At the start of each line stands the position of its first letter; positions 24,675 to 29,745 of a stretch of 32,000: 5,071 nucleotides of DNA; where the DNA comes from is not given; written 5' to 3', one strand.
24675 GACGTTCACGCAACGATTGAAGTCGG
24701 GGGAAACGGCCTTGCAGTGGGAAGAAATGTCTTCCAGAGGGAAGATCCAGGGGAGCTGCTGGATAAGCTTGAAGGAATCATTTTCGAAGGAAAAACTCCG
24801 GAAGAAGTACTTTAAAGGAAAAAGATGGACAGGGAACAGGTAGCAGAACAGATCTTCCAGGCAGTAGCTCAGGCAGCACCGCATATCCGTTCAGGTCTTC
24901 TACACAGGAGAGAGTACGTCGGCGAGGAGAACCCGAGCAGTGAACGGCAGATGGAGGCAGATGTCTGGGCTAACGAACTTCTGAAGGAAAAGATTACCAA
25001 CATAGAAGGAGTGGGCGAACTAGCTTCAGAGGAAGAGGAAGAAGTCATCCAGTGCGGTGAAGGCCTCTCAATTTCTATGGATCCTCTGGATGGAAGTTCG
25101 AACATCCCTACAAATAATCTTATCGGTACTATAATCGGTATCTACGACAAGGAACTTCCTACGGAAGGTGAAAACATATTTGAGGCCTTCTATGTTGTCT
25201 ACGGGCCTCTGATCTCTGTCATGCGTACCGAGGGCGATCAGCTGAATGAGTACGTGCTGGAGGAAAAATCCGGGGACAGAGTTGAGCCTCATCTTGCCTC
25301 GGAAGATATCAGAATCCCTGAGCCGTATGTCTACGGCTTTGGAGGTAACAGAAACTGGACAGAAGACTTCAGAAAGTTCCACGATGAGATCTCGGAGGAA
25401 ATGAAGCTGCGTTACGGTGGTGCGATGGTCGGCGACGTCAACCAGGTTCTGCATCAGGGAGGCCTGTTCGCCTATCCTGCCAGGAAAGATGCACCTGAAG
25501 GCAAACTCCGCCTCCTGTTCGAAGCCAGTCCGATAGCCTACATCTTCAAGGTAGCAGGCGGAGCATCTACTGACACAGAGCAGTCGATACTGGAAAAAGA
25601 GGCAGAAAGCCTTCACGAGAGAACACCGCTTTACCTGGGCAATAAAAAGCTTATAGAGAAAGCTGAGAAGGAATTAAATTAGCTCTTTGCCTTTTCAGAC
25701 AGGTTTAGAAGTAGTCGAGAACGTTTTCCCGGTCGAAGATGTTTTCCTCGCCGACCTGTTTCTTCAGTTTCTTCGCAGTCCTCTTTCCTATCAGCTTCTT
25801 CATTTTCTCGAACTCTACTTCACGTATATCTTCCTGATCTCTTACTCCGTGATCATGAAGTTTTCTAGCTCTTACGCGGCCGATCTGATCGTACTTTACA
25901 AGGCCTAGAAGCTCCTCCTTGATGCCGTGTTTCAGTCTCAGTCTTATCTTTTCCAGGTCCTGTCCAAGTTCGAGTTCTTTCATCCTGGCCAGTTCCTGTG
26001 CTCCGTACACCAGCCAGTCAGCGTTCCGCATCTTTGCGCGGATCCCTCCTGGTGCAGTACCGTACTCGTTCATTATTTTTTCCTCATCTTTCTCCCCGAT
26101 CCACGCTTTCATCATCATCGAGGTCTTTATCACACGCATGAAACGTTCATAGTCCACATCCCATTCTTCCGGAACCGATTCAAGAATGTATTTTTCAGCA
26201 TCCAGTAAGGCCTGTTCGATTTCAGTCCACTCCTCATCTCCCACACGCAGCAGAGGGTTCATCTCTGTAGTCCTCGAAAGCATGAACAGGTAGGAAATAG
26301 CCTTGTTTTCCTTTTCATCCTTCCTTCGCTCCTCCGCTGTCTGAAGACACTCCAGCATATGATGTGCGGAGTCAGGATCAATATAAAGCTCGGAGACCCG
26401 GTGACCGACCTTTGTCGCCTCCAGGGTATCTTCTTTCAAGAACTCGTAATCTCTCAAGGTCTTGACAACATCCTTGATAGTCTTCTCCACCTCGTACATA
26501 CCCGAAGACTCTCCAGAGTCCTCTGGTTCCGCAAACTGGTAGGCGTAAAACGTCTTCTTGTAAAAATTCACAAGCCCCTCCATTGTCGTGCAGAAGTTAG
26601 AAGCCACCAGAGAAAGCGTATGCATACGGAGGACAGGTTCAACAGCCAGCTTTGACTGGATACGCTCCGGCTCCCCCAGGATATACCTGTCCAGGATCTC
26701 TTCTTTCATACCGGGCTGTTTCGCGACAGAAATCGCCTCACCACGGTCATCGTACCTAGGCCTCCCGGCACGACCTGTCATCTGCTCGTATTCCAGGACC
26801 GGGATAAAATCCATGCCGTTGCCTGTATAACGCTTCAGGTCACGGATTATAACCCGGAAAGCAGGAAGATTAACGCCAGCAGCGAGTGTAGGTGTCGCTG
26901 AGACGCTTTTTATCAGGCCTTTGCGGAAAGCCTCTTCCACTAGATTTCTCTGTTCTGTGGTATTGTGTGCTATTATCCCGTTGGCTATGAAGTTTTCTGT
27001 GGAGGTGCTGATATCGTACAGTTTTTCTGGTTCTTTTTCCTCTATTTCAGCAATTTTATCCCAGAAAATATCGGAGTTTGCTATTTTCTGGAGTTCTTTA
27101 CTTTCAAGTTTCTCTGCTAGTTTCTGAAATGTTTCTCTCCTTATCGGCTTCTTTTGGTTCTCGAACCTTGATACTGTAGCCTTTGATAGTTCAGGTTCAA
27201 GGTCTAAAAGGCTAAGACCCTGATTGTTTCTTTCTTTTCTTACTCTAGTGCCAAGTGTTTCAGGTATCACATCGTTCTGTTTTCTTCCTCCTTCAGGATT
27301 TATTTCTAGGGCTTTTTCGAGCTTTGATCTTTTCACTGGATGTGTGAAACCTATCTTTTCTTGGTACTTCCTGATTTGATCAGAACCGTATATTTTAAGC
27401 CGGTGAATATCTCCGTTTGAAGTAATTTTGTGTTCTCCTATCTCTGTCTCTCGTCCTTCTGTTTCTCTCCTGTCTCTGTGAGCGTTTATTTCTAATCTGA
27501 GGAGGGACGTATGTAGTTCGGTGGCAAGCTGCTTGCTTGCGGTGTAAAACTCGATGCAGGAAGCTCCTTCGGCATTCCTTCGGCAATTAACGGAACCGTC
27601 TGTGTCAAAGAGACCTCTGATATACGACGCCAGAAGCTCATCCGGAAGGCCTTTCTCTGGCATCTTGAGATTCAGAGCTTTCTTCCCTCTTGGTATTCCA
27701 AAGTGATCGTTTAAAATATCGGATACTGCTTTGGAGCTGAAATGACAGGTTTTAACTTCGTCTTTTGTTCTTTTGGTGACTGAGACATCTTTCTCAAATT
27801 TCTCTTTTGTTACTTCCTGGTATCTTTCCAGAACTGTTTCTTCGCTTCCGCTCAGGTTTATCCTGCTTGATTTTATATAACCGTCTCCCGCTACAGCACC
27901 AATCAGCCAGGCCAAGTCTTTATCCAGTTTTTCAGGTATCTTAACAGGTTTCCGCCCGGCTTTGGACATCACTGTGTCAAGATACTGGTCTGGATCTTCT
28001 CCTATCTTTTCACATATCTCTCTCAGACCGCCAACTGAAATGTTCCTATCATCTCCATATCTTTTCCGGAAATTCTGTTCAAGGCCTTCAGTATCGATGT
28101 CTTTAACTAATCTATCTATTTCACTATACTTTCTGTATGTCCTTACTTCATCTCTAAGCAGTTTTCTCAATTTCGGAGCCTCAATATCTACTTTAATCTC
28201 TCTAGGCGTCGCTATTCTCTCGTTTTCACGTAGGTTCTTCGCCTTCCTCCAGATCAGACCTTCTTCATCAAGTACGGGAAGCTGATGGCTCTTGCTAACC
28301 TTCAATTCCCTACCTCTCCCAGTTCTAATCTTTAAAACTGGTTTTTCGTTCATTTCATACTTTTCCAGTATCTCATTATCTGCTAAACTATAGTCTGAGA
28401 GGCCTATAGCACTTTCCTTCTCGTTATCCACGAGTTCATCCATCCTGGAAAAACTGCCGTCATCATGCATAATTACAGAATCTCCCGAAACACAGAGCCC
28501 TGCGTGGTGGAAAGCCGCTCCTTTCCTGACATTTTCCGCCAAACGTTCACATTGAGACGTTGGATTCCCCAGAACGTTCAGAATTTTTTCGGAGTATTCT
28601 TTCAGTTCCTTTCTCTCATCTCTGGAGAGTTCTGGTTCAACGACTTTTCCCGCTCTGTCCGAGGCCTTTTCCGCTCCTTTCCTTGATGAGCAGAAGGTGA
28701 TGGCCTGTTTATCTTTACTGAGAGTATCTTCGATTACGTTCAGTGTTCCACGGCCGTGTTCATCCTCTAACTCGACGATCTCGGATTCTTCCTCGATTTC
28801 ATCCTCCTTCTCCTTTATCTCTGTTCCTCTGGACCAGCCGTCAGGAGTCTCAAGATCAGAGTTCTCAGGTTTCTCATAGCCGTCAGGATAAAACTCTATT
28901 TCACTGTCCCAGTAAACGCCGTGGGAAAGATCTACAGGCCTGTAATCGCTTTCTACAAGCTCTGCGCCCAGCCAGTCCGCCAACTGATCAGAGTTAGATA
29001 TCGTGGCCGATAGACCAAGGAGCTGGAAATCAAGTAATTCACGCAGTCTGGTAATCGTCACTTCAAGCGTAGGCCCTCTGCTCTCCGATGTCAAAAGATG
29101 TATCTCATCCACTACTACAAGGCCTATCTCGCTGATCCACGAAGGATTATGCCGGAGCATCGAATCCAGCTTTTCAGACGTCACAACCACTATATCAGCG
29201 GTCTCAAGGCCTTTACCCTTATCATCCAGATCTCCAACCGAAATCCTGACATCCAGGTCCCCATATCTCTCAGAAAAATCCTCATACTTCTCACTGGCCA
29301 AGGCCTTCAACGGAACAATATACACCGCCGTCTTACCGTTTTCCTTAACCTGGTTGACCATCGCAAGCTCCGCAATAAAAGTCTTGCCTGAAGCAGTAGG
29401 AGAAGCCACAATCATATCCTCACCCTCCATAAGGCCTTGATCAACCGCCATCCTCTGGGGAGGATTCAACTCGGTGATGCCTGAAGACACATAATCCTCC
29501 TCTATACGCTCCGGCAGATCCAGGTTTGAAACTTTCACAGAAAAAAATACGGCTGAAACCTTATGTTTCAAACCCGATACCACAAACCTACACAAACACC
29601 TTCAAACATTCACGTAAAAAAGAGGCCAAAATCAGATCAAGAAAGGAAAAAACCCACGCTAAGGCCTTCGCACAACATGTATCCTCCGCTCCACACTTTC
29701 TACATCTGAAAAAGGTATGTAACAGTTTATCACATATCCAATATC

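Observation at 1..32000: Extreme over-representation of the palindrome AGGCCT (about one copy per 250 bp)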

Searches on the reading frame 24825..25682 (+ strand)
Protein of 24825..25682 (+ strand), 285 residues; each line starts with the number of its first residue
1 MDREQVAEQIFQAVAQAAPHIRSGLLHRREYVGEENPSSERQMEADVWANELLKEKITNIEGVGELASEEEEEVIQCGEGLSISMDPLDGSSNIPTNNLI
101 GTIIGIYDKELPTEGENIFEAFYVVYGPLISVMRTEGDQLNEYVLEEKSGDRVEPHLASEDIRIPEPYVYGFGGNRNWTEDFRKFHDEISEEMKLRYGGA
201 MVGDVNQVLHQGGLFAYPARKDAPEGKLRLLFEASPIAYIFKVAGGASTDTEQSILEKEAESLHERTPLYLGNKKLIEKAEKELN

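Call 8: search_protein_families(library=pfam, proteins=[window:24825-25682:+])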
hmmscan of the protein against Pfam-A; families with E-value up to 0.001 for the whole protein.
window:24825-25682:+ (285 aa): 3 families
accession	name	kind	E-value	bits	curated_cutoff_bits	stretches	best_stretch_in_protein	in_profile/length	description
PF18913.5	FBPase_C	-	6.4e-36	123.4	27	1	170-282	10-124/127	Fructose-1-6-bisphosphatase, C-terminal domain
PF00316.25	FBPase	-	4.4e-19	69.3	34.8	1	24-151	43-185/191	Fructose-1-6-bisphosphatase, N-terminal domain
PF00459.30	Inositol_P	-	0.00012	22.1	27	1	2-115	1-120/271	Inositol monophosphatase family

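Call 67: find_encoding_contigs(protein=window:24825-25682:+, flank=10000, max_places=8)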
Protein window:24825-25682:+ (285 aa): 2 contigs read that carry it; 2 places shown.
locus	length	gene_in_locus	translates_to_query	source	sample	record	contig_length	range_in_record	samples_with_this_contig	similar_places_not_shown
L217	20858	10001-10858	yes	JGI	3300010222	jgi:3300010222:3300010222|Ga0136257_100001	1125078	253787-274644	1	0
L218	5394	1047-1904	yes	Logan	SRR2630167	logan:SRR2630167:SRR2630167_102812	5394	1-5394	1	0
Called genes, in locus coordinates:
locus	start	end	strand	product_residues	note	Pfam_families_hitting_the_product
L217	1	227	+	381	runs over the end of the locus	PF08323:Glyco_transf_5 (weak), PF20706:GT4-conflict, PF13439:Glyco_transf_4, PF13579:Glyco_trans_4_4, PF08323:Glyco_transf_5, PF00534:Glycos_transf_1, PF13692:Glyco_trans_1_4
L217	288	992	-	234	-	PF02129:Peptidase_S15 (faint), PF12146:Hydrolase_4, PF00561:Abhydrolase_1 (weak), PF12697:Abhydrolase_6 (weak), PF00326:Peptidase_S9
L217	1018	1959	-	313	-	PF01636:APH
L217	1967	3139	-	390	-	PF03065:Glyco_hydro_57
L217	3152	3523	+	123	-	PF24350:DUF7510 (weak)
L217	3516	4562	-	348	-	PF08323:Glyco_transf_5 (faint), PF13439:Glyco_transf_4, PF13579:Glyco_trans_4_4 (weak), PF20706:GT4-conflict, PF00534:Glycos_transf_1, PF13692:Glyco_trans_1_4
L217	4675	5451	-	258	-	PF12146:Hydrolase_4, PF00561:Abhydrolase_1, PF12697:Abhydrolase_6, PF00326:Peptidase_S9 (faint), PF02230:Abhydrolase_2 (faint)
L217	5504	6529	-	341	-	PF02800:Gp_dh_C, PF02774:Semialdhyde_dhC (weak)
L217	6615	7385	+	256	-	PF01256:Carb_kinase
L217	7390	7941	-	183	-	PF01467:CTP_transf_like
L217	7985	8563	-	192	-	-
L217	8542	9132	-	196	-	PF00578:AhpC-TSA, PF08534:Redoxin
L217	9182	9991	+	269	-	PF01791:DeoC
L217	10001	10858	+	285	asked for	PF00316:FBPase, PF18913:FBPase_C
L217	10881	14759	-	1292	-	PF00270:DEAD, PF04851:ResIII, PF22527:DEXQc_Suv3 (weak), PF14890:Intein_splicing, PF14528:LAGLIDADG_3, PF00271:Helicase_C (weak), PF21280:Helicase_dom4_arc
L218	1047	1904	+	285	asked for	PF00316:FBPase, PF18913:FBPase_C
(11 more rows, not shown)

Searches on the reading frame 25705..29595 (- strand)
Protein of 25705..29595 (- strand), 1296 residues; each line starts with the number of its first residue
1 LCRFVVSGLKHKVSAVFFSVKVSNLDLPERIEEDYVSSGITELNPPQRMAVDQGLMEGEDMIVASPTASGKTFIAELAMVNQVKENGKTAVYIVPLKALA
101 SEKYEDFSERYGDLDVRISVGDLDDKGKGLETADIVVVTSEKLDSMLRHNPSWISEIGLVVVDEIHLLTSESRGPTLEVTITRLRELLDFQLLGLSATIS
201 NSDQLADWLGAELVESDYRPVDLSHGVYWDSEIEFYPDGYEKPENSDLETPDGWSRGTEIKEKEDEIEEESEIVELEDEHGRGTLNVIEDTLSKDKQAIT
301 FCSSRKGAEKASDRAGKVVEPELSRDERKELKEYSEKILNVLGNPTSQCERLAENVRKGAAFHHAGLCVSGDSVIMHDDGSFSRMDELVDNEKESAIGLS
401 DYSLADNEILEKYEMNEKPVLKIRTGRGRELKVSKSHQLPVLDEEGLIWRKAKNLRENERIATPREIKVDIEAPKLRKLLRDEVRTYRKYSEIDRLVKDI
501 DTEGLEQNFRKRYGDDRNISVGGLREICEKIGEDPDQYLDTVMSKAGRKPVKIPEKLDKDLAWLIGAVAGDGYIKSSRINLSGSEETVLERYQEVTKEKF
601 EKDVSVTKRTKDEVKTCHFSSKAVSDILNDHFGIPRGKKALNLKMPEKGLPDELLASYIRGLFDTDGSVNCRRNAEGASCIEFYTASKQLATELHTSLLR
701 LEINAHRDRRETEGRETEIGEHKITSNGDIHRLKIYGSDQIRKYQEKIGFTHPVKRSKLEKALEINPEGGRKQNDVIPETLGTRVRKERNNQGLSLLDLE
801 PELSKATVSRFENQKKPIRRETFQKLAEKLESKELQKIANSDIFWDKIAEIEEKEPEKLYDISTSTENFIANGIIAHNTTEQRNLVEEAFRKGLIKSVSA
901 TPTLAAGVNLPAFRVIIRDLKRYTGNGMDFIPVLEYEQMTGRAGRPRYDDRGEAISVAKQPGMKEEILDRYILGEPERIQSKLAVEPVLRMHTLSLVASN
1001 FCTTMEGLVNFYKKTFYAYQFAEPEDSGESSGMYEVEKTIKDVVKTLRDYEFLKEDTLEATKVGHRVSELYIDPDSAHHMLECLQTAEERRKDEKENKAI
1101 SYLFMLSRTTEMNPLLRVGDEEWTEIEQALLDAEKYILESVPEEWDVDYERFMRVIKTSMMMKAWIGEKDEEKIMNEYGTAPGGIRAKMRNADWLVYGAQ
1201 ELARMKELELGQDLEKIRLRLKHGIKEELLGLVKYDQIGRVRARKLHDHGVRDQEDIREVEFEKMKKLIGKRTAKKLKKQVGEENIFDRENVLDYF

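Call 8: search_protein_families(library=pfam, proteins=[window:25705-29595:-])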
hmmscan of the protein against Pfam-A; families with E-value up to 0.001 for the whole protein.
window:25705-29595:- (1296 aa): 9 families
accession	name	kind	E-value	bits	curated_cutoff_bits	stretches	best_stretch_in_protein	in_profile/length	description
PF00270.35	DEAD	-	1.6e-33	116.3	26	1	44-201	1-163/167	DEAD/DEAH box helicase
PF21280.2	Helicase_dom4_arc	-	1.4e-25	90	27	1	1101-1224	2-125/125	Archaeal helicase, domain 4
PF14890.11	Intein_splicing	-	3.3e-25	89.1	35.8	1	374-878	1-155/155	Intein splicing domain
PF14528.11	LAGLIDADG_3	-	4.7e-19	68.9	22.5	1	654-749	2-82/82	LAGLIDADG-like domain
PF04851.21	ResIII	-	1.8e-12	47.9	22.5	1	42-200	3-163/164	Type III restriction enzyme, res subunit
PF00271.37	Helicase_C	-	1e-06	29.4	23.5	1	843-946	20-109/110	Helicase conserved C-terminal domain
PF22527.2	DEXQc_Suv3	-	4.6e-06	26.7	27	1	64-176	19-113/154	DEXQ-box helicase domain of Suv3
PF14520.12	HHH_5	-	5.8e-05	23.9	27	1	1236-1280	8-54/57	Helix-hairpin-helix domain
PF01381.28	HTH_3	-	0.00024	21.5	23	1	785-831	1-49/55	Helix-turn-helix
